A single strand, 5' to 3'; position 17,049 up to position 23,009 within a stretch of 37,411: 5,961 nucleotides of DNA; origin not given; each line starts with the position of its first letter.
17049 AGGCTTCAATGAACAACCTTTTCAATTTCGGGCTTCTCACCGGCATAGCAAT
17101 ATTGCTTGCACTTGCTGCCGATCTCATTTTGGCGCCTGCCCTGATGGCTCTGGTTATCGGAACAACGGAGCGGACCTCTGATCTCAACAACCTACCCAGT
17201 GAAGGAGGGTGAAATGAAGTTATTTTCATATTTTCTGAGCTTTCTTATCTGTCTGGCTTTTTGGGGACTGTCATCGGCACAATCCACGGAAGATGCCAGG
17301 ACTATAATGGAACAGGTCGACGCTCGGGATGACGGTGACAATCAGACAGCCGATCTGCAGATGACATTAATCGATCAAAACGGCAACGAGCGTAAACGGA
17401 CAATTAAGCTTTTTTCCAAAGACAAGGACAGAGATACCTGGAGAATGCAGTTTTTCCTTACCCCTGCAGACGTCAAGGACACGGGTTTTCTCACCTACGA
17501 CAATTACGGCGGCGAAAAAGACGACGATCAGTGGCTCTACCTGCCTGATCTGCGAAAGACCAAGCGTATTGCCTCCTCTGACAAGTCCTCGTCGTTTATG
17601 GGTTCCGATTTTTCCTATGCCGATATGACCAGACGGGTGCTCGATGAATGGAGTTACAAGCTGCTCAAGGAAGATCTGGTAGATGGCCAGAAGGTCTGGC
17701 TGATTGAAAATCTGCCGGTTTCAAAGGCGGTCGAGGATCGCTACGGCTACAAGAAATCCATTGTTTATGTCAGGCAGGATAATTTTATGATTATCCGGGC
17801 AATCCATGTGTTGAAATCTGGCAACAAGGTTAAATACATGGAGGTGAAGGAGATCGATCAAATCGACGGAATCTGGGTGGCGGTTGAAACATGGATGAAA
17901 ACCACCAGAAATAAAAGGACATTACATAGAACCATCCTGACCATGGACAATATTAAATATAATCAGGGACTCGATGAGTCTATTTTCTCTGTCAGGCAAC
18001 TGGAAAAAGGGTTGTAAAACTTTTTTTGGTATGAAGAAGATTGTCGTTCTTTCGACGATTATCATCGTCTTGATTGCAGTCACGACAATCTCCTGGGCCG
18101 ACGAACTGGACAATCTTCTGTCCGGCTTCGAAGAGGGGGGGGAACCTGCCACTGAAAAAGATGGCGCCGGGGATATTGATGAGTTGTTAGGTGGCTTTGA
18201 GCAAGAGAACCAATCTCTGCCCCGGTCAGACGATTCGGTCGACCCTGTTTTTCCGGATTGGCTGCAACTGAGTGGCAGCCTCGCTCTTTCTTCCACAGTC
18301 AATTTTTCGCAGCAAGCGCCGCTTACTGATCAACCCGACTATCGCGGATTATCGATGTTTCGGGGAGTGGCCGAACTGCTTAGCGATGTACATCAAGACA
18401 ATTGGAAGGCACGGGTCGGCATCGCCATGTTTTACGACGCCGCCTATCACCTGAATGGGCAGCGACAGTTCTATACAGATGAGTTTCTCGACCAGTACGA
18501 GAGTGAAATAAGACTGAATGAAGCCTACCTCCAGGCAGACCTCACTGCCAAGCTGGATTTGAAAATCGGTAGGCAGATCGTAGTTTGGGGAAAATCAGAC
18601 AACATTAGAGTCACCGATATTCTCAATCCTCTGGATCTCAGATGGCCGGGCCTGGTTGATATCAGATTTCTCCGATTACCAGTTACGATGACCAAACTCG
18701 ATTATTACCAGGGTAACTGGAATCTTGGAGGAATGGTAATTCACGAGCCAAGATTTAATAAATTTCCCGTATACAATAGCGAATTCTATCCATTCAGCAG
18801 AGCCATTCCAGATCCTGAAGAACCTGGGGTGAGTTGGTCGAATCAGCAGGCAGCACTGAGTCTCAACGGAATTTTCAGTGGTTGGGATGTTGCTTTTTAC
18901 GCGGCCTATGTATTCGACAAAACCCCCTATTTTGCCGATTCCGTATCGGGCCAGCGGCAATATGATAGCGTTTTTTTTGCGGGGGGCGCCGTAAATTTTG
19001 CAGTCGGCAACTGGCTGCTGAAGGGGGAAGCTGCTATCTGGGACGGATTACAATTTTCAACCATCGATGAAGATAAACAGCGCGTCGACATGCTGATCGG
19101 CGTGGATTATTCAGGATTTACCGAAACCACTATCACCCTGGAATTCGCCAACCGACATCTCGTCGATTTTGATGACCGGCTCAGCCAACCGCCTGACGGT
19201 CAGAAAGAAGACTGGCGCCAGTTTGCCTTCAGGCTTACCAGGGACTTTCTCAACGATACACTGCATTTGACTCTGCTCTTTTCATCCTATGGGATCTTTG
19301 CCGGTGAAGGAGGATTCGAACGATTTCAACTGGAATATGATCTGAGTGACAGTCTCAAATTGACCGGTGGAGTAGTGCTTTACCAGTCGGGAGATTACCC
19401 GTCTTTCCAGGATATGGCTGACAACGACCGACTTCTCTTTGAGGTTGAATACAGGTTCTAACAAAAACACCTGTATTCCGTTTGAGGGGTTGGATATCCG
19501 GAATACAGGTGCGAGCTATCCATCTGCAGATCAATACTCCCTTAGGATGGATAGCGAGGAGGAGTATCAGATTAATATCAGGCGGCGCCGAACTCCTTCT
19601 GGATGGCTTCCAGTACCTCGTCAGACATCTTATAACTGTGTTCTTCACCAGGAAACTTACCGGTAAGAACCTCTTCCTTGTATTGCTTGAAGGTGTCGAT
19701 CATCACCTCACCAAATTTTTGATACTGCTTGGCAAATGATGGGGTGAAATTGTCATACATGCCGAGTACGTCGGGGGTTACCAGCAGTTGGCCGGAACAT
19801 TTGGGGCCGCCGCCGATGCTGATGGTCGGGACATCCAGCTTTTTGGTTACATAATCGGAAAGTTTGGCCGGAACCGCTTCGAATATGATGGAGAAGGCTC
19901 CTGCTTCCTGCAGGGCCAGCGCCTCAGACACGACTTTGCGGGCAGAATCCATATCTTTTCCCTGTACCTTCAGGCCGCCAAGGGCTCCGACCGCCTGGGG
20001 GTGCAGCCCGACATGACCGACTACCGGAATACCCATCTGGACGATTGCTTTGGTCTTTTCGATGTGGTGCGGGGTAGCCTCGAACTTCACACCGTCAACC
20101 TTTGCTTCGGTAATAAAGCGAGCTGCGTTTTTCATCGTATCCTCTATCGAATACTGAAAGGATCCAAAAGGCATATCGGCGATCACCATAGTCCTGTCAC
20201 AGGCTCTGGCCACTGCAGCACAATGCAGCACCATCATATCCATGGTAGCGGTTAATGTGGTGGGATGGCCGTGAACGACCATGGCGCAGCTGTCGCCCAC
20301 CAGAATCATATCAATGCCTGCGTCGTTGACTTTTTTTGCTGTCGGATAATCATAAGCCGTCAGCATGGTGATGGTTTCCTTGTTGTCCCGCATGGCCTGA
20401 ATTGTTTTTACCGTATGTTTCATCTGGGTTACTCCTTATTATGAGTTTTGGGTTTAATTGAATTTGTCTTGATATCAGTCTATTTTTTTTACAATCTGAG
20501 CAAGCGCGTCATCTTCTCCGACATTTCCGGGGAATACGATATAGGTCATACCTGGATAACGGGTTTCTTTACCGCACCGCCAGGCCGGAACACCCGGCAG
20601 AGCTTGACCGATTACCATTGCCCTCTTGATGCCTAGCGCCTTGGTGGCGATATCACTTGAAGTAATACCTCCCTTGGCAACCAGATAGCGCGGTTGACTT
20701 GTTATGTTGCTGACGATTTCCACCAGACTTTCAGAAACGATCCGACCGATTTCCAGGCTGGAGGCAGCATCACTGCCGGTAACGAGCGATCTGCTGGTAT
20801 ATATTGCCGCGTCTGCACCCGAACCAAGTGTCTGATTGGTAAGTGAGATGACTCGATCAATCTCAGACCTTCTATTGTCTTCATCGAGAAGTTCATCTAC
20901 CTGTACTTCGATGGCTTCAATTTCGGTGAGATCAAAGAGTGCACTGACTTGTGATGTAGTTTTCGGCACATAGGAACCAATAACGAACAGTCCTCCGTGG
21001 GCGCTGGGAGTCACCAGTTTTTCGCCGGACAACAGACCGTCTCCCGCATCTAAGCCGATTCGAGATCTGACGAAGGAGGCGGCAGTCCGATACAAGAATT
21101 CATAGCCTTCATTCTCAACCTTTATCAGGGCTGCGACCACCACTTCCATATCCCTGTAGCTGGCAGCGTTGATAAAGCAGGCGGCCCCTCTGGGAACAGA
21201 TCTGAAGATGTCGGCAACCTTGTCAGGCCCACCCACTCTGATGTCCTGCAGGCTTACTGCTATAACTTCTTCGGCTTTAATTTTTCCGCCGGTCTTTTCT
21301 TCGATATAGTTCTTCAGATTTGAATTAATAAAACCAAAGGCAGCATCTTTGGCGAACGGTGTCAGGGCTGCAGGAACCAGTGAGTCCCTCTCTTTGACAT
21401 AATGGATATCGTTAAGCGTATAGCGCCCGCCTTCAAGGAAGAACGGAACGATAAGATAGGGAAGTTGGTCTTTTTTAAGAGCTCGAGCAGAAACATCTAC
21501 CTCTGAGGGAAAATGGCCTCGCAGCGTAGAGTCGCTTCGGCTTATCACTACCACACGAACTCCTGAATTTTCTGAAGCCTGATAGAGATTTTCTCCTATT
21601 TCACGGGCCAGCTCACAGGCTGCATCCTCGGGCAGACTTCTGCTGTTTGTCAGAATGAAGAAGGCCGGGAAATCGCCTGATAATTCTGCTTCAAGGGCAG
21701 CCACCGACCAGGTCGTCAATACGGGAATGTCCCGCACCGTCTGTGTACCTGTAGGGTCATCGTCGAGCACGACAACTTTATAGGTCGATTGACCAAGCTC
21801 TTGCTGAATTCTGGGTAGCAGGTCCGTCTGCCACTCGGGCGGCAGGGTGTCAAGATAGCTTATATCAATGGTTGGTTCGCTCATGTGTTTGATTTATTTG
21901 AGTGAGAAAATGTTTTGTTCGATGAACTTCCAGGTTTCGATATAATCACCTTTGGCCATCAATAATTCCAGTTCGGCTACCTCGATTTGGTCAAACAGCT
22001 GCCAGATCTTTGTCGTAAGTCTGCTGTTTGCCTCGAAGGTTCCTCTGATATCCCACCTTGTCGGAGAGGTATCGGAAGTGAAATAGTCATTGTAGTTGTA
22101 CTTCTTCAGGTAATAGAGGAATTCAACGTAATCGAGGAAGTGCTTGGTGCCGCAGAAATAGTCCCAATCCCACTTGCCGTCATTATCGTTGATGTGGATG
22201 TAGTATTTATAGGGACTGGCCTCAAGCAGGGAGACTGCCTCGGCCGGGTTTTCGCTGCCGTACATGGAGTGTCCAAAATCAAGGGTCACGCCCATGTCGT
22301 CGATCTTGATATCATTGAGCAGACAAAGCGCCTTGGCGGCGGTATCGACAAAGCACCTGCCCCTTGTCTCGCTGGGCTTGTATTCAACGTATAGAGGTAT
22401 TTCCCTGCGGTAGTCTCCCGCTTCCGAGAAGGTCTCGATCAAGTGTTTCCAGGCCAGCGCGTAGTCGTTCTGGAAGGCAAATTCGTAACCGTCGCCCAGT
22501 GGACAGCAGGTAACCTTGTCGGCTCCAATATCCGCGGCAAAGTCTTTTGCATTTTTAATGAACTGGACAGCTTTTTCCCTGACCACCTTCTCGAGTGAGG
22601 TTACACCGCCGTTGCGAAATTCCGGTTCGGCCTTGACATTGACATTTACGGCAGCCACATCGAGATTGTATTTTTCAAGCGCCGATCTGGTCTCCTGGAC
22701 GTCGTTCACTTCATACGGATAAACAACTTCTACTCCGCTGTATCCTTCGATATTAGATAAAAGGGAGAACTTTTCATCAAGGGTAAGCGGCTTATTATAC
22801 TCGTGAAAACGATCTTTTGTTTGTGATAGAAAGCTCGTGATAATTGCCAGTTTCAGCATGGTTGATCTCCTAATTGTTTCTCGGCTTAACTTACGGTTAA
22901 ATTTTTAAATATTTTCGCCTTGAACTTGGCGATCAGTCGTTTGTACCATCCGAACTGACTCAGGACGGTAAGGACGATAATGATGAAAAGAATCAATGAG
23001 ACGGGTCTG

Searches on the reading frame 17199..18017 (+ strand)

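Call 40: search_protein_families(library=pfam, proteins=[window:17199-18017:+], max_evalue=0.0001)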
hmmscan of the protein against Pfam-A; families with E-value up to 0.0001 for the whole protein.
window:17199-18017:+ (272 aa): 2 families
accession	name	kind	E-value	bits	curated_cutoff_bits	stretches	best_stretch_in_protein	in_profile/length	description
PF17131.11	LolA_like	-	1.8e-55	187.9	30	1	81-270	4-184/184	Outer membrane lipoprotein-sorting protein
PF07044.18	DUF1329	-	5.2e-07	29.7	23.1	1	20-156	83-222/368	Protein of unknown function (DUF1329)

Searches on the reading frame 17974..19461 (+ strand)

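Call 40: search_protein_families(library=pfam, proteins=[window:17974-19461:+], max_evalue=0.0001)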
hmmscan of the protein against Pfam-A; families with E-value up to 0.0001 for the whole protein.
window:17974-19461:+ (495 aa): 1 family
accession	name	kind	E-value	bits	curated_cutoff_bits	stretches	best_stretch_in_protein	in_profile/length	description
PF06980.17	DUF1302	-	1.1e-27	97.7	23.2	1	129-495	79-541/541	Protein of unknown function (DUF1302)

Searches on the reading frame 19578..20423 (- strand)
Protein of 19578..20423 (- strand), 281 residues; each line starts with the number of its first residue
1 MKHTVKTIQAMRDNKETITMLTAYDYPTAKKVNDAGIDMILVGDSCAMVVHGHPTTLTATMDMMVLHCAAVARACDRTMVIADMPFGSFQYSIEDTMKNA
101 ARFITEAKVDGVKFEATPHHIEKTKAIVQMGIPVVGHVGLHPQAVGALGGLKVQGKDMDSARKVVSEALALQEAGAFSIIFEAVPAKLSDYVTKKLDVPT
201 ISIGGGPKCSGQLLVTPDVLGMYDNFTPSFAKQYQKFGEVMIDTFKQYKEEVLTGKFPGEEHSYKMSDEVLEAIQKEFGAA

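Call 40: search_protein_families(library=pfam, proteins=[window:19578-20423:-], max_evalue=0.0001)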
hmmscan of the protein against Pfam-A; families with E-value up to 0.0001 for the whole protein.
window:19578-20423:- (281 aa): 2 families
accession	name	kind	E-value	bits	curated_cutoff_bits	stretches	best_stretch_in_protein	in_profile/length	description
PF02548.21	Pantoate_transf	-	6.6e-101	337.5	28.7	1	2-259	1-258/259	Ketopantoate hydroxymethyltransferase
PF13714.12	PEP_mutase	-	6.9e-07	29.5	31.5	1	10-120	3-109/240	Phosphoenolpyruvate phosphomutase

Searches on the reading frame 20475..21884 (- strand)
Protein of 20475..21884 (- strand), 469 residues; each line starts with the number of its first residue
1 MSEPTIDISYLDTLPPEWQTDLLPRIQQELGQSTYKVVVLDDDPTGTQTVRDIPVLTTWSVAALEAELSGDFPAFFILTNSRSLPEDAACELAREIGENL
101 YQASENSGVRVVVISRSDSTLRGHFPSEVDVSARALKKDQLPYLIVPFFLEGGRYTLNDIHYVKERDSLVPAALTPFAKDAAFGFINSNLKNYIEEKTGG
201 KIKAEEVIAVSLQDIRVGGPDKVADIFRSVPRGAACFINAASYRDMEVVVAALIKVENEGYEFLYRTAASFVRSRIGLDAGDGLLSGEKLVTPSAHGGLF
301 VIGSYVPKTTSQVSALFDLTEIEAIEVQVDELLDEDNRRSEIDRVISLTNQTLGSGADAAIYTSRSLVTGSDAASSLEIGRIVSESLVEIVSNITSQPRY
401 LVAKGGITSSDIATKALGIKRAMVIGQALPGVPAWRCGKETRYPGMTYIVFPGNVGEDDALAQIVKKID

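Call 37: search_protein_families(library=pfam, proteins=[window:20475-21884:-], max_evalue=0.0001)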
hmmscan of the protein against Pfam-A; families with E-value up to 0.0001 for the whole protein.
window:20475-21884:- (469 aa): 2 families
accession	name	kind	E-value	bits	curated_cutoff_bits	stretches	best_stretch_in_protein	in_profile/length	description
PF07005.16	SBD_N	-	4.7e-50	170.9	25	1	38-274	2-229/230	Sugar-binding N-terminal domain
PF17042.10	NBD_C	-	1.6e-37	130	28.3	1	299-461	1-168/168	Nucleotide-binding C-terminal domain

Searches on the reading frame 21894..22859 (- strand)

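Call 37: search_protein_families(library=pfam, proteins=[window:21894-22859:-], max_evalue=0.0001)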
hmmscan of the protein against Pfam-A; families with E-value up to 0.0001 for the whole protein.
window:21894-22859:- (321 aa): 1 family
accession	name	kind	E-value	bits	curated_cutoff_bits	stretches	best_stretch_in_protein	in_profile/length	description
PF01261.30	AP_endonuc_2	-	3.7e-24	86.2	31.1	1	39-265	8-230/249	Xylose isomerase-like TIM barrel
